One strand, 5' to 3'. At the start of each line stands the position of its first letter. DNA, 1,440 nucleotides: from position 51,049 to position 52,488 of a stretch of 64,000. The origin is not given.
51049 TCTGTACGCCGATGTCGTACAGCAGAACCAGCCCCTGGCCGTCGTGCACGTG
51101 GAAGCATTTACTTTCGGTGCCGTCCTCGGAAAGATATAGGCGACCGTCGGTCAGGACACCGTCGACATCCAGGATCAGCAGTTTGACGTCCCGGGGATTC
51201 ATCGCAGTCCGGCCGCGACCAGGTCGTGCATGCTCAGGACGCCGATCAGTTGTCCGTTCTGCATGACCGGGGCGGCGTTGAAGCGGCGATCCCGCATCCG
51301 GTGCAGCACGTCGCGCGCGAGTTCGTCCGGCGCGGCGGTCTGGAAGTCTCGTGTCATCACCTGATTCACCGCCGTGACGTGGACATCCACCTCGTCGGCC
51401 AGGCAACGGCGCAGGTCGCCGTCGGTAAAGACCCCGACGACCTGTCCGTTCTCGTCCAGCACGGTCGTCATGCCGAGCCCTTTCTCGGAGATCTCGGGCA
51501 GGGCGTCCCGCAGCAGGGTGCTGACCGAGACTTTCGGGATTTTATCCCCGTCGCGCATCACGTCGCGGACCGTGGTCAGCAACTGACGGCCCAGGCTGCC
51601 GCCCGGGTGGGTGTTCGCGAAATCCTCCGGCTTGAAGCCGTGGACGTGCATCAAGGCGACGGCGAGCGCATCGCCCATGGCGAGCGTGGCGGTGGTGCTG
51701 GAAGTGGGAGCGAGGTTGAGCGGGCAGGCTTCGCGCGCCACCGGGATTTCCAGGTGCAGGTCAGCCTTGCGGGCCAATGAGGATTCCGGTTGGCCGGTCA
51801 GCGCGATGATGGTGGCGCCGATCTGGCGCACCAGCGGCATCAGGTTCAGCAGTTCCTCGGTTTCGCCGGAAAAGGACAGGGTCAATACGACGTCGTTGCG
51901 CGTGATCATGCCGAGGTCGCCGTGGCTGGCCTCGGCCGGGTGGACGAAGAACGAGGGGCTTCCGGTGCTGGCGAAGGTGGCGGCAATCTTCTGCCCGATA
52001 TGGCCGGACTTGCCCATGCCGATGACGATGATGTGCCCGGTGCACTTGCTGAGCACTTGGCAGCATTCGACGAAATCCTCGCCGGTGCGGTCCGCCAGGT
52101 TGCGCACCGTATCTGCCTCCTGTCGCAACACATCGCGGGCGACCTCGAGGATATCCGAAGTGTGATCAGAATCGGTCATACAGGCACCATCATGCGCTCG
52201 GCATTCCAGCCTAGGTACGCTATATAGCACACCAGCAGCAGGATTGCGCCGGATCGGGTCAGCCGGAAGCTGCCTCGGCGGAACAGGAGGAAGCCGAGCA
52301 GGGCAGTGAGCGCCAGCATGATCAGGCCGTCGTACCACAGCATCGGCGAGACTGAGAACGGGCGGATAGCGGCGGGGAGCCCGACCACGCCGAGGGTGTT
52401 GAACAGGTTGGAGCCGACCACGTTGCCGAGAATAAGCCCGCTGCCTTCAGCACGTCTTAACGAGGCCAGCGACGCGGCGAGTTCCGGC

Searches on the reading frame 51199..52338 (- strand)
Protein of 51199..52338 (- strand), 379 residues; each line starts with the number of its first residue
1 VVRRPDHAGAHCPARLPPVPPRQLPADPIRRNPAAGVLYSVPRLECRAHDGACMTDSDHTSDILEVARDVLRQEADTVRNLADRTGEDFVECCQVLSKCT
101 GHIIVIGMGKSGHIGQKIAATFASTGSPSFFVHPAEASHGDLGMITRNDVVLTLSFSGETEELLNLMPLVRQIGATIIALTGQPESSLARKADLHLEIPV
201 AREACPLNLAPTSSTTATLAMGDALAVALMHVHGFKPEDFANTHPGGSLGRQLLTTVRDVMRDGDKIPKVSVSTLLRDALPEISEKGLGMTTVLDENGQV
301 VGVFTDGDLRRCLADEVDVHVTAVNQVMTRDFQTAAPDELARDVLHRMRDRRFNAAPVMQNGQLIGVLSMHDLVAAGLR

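Call 25: search_protein_families(library=ncbifam, proteins=[window:51199-52338:-], max_evalue=0.001)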
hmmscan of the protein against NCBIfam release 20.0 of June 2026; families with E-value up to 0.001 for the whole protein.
window:51199-52338:- (379 aa): 30 families (the best 25 are shown)
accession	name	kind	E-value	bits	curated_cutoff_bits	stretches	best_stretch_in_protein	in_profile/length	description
NF008141.0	PRK10892.1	equivalog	1.7e-117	392.4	505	1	61-378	10-327/328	arabinose-5-phosphate isomerase KdsD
NF008581.0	PRK11543.1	equivalog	1.6e-107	359.2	481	1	62-378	4-320/321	arabinose-5-phosphate isomerase GutQ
TIGR00393.1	kpsF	subfamily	1.3e-104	349.6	203.7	1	101-368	1-267/268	KpsF/GutQ family sugar-phosphate isomerase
TIGR03127.2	RuMP_HxlB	equivalog_domain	3.2e-13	49.9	160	1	76-244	10-174/178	6-phospho-3-hexuloisomerase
NF008590.0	PRK11557.1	equivalog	2.3e-11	43.6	355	1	85-231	118-261/282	MurR/RpiR family transcriptional regulator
NF041755.1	RuMP_HxlAB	equivalog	2.7e-09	36.5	500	1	89-244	236-387/391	bifunctional 3-hexulose-6-phosphate synthase/6-phospho-3-hexuloisomerase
NF041552.1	TF_PrdR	equivalog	4.4e-09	35.2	795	1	255-373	6-121/577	sigma-54 dependent transcriptional regulator PrdR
NF040776.2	AlsR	equivalog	6.2e-09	35.2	400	1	144-230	173-257/279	transcriptional repressor AlsR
NF001484.0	PRK00331.1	subfamily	8.4e-09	34.3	381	1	93-238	280-421/601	isomerizing glutamine--fructose-6-phosphate transaminase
NF008458.0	PRK11337.1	equivalog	8.5e-09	34.8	378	1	141-229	182-268/293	MurR/RpiR family transcriptional regulator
NF005869.0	PRK07807.1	equivalog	5.2e-08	32.4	549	1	268-377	100-204/479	GuaB1 family IMP dehydrogenase-related protein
NF008451.0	PRK11302.1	subfamily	5.5e-08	32.6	296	1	146-234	174-259/286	transcriptional regulator HexR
NF010701.0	PRK14101.1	equivalog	5.6e-08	31.4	920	1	68-199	436-566/638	bifunctional transcriptional regulator/glucokinase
TIGR01135.1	glmS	equivalog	1.1e-07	30.8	418.05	1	94-236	285-424/607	glutamine--fructose-6-phosphate transaminase (isomerizing)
NF009222.0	PRK12570.1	subfamily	2.3e-06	26.7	255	1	145-203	136-194/307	N-acetylmuramic acid 6-phosphate etherase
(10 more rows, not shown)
